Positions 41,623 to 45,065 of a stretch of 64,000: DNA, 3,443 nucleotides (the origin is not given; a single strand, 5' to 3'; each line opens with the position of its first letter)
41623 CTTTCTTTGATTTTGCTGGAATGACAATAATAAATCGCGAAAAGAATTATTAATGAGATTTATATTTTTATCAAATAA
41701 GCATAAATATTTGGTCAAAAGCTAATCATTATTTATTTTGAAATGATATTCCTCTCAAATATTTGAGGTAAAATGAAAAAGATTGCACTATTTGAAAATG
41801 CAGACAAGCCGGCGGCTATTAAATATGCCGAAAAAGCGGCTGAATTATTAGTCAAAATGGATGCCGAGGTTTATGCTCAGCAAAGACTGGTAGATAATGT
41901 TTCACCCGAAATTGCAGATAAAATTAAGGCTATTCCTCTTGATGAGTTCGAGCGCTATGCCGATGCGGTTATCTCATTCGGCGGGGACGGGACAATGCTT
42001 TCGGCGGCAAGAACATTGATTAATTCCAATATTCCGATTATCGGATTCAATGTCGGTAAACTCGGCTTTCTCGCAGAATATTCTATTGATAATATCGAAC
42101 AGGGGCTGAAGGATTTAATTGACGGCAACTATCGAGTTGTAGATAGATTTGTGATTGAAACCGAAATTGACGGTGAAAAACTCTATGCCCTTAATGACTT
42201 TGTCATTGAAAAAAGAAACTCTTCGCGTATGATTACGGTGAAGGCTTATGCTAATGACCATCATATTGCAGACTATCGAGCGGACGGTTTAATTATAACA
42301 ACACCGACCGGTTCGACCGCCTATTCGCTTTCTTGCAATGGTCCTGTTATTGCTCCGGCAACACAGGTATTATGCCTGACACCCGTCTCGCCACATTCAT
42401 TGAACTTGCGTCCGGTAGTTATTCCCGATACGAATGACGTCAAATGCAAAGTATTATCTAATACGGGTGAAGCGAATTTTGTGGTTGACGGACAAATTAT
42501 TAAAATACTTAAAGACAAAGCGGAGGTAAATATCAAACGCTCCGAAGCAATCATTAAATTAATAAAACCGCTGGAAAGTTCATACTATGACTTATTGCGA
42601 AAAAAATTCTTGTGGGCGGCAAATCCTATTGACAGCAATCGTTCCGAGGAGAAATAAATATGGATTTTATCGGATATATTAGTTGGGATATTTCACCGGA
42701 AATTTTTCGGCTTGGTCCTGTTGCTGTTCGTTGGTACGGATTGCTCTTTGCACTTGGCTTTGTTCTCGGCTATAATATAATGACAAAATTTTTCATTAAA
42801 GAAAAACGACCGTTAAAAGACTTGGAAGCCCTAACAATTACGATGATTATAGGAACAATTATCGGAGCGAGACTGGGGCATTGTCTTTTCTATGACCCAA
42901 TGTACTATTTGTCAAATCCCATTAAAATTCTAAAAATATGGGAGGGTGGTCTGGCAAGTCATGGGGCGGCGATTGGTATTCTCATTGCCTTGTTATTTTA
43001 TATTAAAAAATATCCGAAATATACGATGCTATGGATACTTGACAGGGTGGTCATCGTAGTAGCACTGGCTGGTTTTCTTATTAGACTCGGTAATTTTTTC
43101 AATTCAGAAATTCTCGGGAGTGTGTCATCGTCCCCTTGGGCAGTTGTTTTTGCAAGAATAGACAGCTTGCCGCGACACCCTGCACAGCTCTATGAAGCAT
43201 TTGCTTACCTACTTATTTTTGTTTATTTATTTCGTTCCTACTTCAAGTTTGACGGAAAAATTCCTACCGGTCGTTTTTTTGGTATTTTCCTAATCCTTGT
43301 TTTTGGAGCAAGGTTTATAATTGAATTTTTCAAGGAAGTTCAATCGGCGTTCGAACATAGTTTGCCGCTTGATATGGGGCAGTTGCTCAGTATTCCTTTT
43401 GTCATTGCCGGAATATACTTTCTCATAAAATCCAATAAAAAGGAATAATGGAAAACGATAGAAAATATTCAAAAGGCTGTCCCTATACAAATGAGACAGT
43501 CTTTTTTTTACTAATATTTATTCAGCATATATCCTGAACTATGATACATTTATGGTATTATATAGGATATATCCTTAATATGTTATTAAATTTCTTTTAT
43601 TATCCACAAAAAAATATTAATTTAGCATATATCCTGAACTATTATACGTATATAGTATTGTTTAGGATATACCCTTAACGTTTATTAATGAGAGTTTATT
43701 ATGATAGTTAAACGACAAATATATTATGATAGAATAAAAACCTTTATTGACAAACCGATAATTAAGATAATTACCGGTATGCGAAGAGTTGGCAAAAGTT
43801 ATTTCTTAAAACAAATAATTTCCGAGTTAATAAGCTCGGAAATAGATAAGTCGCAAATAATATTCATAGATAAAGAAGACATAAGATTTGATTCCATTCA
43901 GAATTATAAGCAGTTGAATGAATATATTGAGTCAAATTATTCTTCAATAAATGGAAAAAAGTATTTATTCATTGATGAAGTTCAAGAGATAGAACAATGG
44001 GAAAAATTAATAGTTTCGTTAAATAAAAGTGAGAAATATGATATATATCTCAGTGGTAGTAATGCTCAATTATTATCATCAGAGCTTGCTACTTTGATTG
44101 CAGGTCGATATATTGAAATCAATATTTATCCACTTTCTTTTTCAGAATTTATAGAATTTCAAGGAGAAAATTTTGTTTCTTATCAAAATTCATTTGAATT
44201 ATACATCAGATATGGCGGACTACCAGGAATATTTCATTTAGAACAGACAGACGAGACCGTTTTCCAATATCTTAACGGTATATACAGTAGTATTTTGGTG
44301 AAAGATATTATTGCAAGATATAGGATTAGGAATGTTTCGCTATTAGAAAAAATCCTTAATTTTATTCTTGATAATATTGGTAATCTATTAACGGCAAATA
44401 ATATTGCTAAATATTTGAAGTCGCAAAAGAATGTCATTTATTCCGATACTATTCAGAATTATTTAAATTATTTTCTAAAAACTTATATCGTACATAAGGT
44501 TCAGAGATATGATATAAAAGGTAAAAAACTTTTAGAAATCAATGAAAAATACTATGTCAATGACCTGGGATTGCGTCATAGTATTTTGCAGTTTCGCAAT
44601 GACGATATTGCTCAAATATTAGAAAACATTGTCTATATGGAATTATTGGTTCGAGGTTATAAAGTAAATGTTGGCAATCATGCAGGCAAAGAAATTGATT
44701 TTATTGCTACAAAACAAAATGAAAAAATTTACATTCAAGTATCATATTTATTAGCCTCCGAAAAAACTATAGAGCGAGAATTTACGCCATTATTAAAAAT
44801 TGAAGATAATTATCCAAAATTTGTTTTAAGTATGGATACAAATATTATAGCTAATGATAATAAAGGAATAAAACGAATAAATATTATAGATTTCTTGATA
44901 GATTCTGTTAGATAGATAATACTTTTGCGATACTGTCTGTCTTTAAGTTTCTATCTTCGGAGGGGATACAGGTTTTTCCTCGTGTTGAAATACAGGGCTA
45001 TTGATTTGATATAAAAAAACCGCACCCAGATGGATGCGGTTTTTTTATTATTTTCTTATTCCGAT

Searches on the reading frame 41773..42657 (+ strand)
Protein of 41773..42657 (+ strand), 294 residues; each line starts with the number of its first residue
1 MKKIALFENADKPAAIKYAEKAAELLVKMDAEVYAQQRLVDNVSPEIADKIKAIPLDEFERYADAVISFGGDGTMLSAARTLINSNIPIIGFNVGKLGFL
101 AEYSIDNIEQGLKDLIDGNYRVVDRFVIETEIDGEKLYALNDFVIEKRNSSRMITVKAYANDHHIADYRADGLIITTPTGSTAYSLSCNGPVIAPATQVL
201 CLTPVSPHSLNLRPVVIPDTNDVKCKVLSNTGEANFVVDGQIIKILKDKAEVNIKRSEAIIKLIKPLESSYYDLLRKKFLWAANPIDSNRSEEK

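Call 46: search_protein_families(library=pfam, proteins=[window:41773-42657:+], max_evalue=0.0001)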
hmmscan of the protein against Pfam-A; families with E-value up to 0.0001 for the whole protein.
window:41773-42657:+ (294 aa): 2 families
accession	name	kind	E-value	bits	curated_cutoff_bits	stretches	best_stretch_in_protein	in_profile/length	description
PF20143.4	NAD_kinase_C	-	3e-28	98.5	23.7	1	140-265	1-125/126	ATP-NAD kinase C-terminal domain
PF01513.26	NAD_kinase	-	3.4e-19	69.9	25.5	1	4-120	1-130/130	ATP-NAD kinase N-terminal domain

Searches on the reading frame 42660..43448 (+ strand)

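Call 46: search_protein_families(library=pfam, proteins=[window:42660-43448:+], max_evalue=0.0001)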
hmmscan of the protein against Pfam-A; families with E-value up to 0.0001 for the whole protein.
window:42660-43448:+ (262 aa): 1 family
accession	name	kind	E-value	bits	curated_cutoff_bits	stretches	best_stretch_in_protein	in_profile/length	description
PF01790.23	LGT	-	8.6e-70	235.2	24.9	1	13-256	1-239/240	Prolipoprotein diacylglyceryl transferase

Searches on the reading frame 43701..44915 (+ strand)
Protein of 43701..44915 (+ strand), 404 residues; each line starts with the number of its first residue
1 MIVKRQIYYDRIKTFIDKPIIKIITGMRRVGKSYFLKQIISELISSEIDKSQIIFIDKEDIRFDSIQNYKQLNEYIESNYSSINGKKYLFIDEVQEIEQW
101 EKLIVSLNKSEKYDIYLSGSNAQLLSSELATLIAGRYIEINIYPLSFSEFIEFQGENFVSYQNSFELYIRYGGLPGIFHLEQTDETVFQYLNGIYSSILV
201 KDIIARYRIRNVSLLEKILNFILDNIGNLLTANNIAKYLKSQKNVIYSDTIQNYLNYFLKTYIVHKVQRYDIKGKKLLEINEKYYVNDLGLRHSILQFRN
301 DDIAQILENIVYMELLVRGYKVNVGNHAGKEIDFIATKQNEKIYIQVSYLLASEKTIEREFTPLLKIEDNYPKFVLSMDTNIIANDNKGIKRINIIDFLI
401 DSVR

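Call 46: search_protein_families(library=pfam, proteins=[window:43701-44915:+], max_evalue=0.0001)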
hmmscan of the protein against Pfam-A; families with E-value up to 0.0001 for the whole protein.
window:43701-44915:+ (404 aa): 2 families
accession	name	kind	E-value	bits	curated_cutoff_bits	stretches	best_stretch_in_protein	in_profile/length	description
PF13173.12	AAA_14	-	3e-35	121.5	27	1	21-150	4-128/129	AAA domain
PF13635.12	DUF4143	-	7e-19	68.6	28.1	1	201-348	2-158/160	Domain of unknown function (DUF4143)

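Call 50: search_protein_families(library=padloc, proteins=[window:43701-44915:+], max_evalue=0.001)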
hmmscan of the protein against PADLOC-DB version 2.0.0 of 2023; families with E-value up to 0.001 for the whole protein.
window:43701-44915:+ (404 aa): 7 families
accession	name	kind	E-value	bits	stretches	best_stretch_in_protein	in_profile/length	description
PDLC04787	PDC-S01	-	7.5e-154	510.5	1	2-401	10-408/412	-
PDLC04789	PDC-S01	-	2e-42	143.6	1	3-362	2-353/375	-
PDLC04791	PDC-S01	-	5.4e-27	92.5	1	17-348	17-350/395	-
PDLC04790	PDC-S01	-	1.5e-20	71.4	1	4-342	13-359/422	-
PDLC04786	PDC-S01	-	8.6e-15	52.4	1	23-347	24-384/439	-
PDLC04788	PDC-S01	-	8.4e-12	42.7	1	18-303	20-318/448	-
PDLC04792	PDC-S01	-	8.6e-11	39.1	1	5-156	4-157/452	-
